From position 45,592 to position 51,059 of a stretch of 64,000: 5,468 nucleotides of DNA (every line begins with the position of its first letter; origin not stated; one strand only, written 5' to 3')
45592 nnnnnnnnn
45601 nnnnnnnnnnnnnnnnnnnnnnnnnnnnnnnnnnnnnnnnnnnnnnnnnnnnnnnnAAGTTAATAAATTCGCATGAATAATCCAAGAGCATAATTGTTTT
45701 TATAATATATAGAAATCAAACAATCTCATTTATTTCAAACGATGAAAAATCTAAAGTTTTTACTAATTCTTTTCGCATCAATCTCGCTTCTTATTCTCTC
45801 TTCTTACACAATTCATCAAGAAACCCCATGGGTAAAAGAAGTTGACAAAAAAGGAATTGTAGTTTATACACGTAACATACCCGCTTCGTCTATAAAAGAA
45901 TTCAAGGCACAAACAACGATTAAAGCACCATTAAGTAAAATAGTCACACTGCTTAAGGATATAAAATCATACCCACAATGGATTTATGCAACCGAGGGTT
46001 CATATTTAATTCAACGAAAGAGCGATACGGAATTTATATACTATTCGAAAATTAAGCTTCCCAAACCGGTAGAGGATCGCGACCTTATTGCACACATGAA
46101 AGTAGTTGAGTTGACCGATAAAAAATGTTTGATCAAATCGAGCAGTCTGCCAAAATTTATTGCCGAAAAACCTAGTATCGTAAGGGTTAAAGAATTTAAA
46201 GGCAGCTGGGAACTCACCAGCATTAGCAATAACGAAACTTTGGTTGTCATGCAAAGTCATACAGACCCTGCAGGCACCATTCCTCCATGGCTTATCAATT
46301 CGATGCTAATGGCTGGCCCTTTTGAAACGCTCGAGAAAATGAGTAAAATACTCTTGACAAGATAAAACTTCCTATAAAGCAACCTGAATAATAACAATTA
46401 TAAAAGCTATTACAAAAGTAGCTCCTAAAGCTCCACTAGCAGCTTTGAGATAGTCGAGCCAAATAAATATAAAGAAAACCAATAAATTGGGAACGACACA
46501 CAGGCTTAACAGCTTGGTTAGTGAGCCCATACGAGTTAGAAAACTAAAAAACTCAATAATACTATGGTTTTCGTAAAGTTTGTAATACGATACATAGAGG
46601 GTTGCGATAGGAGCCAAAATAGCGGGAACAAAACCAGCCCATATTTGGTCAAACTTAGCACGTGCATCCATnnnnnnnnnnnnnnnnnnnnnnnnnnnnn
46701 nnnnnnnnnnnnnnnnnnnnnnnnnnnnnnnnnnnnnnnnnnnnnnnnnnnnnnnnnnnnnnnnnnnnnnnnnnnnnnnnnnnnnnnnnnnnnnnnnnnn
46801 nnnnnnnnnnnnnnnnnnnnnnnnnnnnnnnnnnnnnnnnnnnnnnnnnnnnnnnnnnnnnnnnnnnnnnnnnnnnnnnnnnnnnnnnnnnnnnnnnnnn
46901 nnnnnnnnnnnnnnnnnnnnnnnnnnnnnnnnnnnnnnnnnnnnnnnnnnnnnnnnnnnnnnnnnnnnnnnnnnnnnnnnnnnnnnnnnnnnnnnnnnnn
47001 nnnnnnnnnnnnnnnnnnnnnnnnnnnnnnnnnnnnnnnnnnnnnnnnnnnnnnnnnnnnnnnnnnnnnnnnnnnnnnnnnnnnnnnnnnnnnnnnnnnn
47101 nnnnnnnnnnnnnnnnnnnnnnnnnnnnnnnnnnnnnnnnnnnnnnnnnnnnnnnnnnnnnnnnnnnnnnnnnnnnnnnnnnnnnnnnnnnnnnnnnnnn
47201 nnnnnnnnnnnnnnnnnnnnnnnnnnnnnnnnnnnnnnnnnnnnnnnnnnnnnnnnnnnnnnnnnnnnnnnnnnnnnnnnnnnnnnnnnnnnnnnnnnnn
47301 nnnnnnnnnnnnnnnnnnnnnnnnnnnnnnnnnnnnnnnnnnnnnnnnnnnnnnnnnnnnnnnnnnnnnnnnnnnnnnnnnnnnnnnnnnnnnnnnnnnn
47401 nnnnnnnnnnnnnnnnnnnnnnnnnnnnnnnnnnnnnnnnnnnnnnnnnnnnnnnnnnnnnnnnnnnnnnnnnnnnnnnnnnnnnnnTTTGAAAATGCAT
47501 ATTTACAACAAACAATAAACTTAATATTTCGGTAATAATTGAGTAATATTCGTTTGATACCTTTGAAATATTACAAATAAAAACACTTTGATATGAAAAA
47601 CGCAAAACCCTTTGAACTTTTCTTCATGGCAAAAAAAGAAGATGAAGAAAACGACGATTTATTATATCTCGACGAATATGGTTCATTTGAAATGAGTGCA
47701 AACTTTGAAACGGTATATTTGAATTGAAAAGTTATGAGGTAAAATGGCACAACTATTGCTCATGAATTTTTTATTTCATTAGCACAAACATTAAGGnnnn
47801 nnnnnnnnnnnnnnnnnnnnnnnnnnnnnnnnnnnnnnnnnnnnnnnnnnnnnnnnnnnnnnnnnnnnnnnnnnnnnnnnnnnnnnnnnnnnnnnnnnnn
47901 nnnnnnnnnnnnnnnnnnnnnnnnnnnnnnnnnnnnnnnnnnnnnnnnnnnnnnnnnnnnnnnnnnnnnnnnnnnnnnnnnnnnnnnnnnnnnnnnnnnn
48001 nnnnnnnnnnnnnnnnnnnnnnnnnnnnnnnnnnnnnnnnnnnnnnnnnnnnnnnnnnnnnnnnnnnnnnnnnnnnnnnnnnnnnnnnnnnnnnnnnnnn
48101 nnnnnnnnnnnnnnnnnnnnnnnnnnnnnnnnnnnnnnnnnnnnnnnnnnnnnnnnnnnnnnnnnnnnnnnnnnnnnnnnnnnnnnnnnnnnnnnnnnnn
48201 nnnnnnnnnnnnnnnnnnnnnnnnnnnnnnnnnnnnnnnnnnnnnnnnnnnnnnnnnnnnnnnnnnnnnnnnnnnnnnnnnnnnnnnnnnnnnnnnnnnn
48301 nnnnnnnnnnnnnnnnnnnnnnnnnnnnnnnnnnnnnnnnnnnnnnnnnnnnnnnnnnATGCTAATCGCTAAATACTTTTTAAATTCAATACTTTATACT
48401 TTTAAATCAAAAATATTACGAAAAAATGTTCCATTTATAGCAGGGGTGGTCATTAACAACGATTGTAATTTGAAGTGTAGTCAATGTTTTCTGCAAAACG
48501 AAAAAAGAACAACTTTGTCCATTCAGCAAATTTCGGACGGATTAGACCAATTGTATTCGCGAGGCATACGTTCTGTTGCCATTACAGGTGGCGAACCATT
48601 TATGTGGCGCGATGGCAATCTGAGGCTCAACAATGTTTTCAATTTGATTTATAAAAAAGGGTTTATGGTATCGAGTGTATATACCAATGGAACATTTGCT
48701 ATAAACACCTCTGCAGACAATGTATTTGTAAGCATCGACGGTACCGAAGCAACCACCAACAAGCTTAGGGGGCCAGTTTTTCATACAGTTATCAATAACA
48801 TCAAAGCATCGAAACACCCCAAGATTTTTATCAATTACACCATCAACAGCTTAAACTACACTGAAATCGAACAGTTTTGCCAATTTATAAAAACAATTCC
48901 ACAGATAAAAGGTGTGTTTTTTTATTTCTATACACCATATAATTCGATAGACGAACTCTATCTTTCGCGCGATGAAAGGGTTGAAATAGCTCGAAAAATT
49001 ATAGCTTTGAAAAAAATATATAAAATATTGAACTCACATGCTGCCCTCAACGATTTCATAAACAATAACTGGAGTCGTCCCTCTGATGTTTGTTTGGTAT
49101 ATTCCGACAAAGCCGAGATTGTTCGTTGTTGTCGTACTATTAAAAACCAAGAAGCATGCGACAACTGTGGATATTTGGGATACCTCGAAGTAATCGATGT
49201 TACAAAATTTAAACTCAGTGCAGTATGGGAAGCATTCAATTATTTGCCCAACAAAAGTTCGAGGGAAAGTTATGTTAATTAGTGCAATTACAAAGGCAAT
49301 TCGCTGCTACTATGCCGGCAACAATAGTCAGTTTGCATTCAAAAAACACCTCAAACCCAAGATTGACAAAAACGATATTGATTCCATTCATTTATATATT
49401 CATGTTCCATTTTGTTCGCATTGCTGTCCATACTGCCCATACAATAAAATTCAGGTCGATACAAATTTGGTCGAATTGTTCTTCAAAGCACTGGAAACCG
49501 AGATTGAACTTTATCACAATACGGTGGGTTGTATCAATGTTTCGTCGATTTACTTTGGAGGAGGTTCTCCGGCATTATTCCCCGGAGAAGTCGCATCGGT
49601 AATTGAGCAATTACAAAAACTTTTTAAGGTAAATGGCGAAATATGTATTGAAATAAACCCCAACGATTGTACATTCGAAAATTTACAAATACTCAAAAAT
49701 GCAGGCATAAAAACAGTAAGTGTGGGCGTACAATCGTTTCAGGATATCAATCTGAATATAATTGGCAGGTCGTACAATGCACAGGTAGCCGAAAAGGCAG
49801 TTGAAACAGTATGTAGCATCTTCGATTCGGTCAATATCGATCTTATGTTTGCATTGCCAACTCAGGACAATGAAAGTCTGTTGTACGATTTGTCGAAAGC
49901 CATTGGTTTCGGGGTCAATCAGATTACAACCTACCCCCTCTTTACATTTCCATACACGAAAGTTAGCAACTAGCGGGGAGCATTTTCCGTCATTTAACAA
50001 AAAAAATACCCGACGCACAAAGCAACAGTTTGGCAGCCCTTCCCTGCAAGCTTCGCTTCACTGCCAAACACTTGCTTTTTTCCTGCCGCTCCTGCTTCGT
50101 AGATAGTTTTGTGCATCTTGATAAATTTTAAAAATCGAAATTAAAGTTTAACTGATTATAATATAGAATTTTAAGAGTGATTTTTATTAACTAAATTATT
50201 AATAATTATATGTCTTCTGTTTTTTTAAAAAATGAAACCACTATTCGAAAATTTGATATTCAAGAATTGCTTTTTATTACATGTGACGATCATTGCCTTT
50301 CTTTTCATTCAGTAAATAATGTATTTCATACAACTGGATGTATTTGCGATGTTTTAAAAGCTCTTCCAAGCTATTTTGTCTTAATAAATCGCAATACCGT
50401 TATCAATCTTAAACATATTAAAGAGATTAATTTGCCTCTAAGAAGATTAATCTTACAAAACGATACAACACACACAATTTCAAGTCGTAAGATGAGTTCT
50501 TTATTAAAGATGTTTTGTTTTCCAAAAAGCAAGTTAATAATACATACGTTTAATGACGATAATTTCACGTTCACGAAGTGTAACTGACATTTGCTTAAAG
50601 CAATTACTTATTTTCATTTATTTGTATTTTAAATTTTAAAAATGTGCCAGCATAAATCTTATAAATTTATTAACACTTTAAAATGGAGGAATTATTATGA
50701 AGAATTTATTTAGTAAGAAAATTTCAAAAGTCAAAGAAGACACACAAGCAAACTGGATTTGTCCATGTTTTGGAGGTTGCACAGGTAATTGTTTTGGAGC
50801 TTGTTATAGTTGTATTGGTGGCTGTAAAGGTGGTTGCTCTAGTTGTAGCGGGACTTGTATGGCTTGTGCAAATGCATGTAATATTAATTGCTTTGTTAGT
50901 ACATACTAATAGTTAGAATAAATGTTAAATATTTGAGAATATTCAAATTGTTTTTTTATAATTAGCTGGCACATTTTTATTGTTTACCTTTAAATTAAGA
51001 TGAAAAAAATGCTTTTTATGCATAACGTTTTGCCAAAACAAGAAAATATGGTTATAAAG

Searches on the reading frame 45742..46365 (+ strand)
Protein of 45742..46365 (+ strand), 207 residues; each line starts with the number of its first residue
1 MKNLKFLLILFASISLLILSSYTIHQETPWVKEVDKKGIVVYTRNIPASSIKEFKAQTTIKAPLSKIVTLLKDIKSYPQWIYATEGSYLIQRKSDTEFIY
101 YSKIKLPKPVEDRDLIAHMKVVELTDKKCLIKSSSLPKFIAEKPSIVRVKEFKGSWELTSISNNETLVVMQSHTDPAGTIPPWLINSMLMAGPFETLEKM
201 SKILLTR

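Call 37: find_encoding_contigs(protein=window:45742-46365:+, flank=10000, max_places=3)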
Protein window:45742-46365:+ (207 aa): 4 contigs read that carry it; 1 place shown.
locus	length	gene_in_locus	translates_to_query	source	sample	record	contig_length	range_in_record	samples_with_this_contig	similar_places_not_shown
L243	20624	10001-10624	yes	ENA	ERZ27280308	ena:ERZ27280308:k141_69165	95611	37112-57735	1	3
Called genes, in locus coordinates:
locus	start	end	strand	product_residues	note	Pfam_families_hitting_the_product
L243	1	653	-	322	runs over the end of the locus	-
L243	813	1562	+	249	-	PF01066:CDP-OH_P_transf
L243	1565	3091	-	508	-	PF13585:CHU_C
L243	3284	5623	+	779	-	PF00580:UvrD-helicase, PF01443:Viral_helicase1 (faint), PF13245:AAA_19, PF13604:AAA_30 (faint), PF13087:AAA_12 (faint), PF13361:UvrD_C, PF13538:UvrD_C_2, PF21196:PcrA_UvrD_tudor (weak)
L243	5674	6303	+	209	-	PF14123:DUF4290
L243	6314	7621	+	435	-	PF00275:EPSP_synthase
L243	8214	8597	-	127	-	PF05168:HEPN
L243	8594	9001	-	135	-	PF22600:MTPAP-like_central (weak), PF01909:NTP_transf_2, PF18765:Polbeta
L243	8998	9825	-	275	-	PF03618:Kinase-PPPase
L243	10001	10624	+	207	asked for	PF01852:START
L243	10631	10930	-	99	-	-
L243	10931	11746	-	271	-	PF01975:SurE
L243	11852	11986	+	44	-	-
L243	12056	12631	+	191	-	-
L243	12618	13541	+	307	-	PF13353:Fer4_12 (weak), PF04055:Radical_SAM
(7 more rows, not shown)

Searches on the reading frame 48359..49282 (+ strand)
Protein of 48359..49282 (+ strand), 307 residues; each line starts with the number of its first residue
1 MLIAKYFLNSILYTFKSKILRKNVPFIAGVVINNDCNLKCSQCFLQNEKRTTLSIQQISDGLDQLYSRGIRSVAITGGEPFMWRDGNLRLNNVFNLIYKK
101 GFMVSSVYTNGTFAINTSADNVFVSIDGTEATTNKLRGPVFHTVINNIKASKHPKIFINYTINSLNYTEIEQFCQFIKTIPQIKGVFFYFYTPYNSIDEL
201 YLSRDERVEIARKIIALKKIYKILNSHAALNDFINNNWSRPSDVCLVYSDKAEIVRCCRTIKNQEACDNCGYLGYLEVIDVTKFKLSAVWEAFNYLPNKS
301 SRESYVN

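Call 18: search_protein_families(library=ncbifam, proteins=[window:48359-49282:+], max_evalue=0.01)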
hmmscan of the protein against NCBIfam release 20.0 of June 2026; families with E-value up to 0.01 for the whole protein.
window:48359-49282:+ (307 aa): 44 families (the best 25 are shown)
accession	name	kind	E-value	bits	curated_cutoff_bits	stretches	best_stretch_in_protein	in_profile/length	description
TIGR03961.1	rSAM_PTO1314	hypoth_equivalog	2.7e-18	66.4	306.05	1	14-247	12-247/332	PTO1314 family radical SAM protein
TIGR04317.1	W_rSAM_matur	equivalog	6.3e-11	42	380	1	32-216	10-211/349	tungsten cofactor oxidoreductase radical SAM maturase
TIGR04054.1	rSAM_NirJ1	equivalog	6.4e-11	41.5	650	1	32-192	42-211/387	putative heme d1 biosynthesis radical SAM protein NirJ1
TIGR02668.1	moaA_archaeal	equivalog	1.6e-10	40.5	325.25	1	30-270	14-251/303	GTP 3',8-cyclase MoaA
NF045646.2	rSAM_Se_TrsS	equivalog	1.6e-10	40.1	490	1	32-189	92-264/441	radical SAM (seleno)protein TrsS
TIGR04546.1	rSAM_ahbC_deAc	equivalog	2.3e-10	39.8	650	1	32-217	45-238/390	12,18-didecarboxysiroheme deacetylase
NF012164.0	AlbA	equivalog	2.3e-10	39.5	850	1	24-117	111-201/442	subtilosin maturase AlbA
NF045702.1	rSAM_GDGT_ether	equivalog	3e-10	39.3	450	1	26-186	86-263/486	tetraether lipid synthase Tes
TIGR04251.1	SCM_rSAM_ScmF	equivalog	3.8e-10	39.7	400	1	33-291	11-268/353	SynChlorMet cassette radical SAM/SPASM protein ScmF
NF038283.1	viperin_w_prok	equivalog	1.2e-09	37.8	180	1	32-180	8-178/281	viperin family antiviral radical SAM protein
NF045574.1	sacti_mat_StsB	exception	1.7e-09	37.1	625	1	30-180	100-259/466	StsB family radical SAM/SPASM domain sactipeptide maturase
TIGR04051.1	rSAM_NirJ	equivalog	1.7e-09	37.1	515.45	1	35-179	11-165/354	heme d1 biosynthesis radical SAM protein NirJ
TIGR02666.1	moaA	equivalog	3.7e-09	36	284.05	1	32-179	16-182/336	GTP 3',8-cyclase MoaA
NF050035.1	rSAM_WgK_link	exception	5.2e-09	35.6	650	1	23-178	6-169/367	radical SAM/SPASM peptide maturase WgkB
TIGR04403.1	rSAM_skfB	equivalog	5.7e-09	35.2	300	1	20-172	98-259/402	sporulation killing factor system radical SAM maturase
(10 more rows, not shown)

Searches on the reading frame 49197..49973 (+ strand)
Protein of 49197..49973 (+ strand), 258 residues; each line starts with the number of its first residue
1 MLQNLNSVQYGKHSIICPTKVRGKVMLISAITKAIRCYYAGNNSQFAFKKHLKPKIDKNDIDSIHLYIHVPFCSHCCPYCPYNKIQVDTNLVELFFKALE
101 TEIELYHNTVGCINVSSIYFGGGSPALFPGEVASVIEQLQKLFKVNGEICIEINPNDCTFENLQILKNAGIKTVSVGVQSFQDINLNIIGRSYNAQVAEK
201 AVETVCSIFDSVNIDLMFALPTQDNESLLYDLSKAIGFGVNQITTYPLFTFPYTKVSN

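Call 18: search_protein_families(library=ncbifam, proteins=[window:49197-49973:+], max_evalue=0.01)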
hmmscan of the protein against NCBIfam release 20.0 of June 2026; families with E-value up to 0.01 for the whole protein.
window:49197-49973:+ (258 aa): 24 families
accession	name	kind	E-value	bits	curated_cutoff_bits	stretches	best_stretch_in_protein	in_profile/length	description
NF006385.0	PRK08629.1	equivalog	1.4e-42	146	355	1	29-255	20-243/439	coproporphyrinogen III oxidase family protein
NF006067.1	PRK08208.1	equivalog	1.6e-42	146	380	1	49-256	21-235/427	STM4012 family radical SAM protein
TIGR00539.1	hemN_rel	equivalog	2.5e-42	145.3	205.4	1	65-255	2-196/361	radical SAM family heme chaperone HemW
NF005133.0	PRK06582.1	equivalog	6.4e-36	124.2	597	1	61-248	9-199/390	coproporphyrinogen III oxidase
TIGR04107.1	rSAM_HutW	equivalog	2.1e-32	112.5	400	1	57-257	33-239/419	heme anaerobic degradation radical SAM methyltransferase ChuW/HutW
TIGR00538.1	hemN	equivalog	3.4e-31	108.6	324.95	1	61-253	47-245/454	oxygen-independent coproporphyrinogen III oxidase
TIGR03994.1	rSAM_HemZ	equivalog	1.2e-29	103.7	321.4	1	55-246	75-274/401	coproporphyrinogen dehydrogenase HemZ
NF006064.0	PRK08207.2-2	equivalog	4.4e-23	82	504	1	16-246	93-336/465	coproporphyrinogen III oxidase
NF004567.0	PRK05904.1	equivalog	1.7e-22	80.1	355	1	64-246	7-190/353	coproporphyrinogen III oxidase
NF006060.0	PRK08207.1-3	equivalog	1.9e-19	69.8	653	1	58-234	144-330/477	coproporphyrinogen III oxidase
NF006061.0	PRK08207.1-4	equivalog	2.9e-19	69.2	702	1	62-235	172-355/501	coproporphyrinogen III oxidase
NF006062.0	PRK08207.1-5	equivalog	4.7e-14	52.1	1007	1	56-229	141-324/476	coproporphyrinogen III oxidase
NF006059.0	PRK08207.1-1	equivalog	5e-12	45.3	1012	1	63-226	171-344/496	coproporphyrinogen III oxidase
NF006066.0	PRK08207.2-5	equivalog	5.3e-12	45.1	1117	1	61-228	188-364/518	coproporphyrinogen III oxidase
NF006065.0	PRK08207.2-4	equivalog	1.1e-10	41.1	922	1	56-243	161-361/484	coproporphyrinogen III oxidase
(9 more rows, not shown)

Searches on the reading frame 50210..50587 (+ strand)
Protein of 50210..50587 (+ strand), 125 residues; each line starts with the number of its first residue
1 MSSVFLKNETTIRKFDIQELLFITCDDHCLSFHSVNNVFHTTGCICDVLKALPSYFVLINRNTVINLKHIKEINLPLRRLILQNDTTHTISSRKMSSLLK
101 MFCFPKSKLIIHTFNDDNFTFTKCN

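Call 8: search_protein_families(library=pfam, proteins=[window:50210-50587:+], max_evalue=0.01)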
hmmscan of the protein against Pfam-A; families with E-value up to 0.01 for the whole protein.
window:50210-50587:+ (125 aa): 1 family
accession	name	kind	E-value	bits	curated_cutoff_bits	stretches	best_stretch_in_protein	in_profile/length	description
PF04397.21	LytTR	-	2.1e-12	47.5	22.6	1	12-101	3-96/98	LytTr DNA-binding domain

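Call 18: search_protein_families(library=ncbifam, proteins=[window:50210-50587:+], max_evalue=0.01)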
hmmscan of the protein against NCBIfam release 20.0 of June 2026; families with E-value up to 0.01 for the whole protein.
window:50210-50587:+ (125 aa): 1 family
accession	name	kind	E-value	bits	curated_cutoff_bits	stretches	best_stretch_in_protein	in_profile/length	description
NF010684.1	PRK14084.1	equivalog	0.0011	18.8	375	1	12-75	158-222/254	response regulator transcription factor LytR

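Call 49: search_protein_families(library=phrogs, proteins=[window:50210-50587:+], max_evalue=0.1)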
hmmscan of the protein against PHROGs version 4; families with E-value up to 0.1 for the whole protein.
window:50210-50587:+ (125 aa): 3 families
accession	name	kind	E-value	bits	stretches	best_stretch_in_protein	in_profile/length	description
phrog_8810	-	unknown function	1.1e-06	29.5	1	7-101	144-239/245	-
phrog_15081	-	other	0.00013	22.9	1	10-101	18-117/124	peptidase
phrog_34833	-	unknown function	0.00076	20.5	1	5-74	48-117/150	-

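Call 97: search_protein_families(library=padloc, proteins=[window:50210-50584:+], max_evalue=1)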
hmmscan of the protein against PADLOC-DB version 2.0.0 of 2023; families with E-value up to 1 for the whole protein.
window:50210-50584:+ (125 aa): 0 families

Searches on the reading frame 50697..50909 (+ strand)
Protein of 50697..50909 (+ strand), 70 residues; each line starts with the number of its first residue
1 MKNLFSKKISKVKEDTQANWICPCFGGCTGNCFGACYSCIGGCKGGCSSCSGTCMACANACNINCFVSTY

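Call 18: search_protein_families(library=ncbifam, proteins=[window:50697-50909:+], max_evalue=0.01)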
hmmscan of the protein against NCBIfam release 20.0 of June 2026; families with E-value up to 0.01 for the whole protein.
window:50697-50909:+ (70 aa): 1 family
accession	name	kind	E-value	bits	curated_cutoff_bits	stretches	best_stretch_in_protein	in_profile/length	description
TIGR04118.1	Cxxx_AC3_0185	subfamily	3.2e-08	33.4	35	1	1-43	1-45/46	AC3_0185 family rSAM-modified Cys-rich RiPP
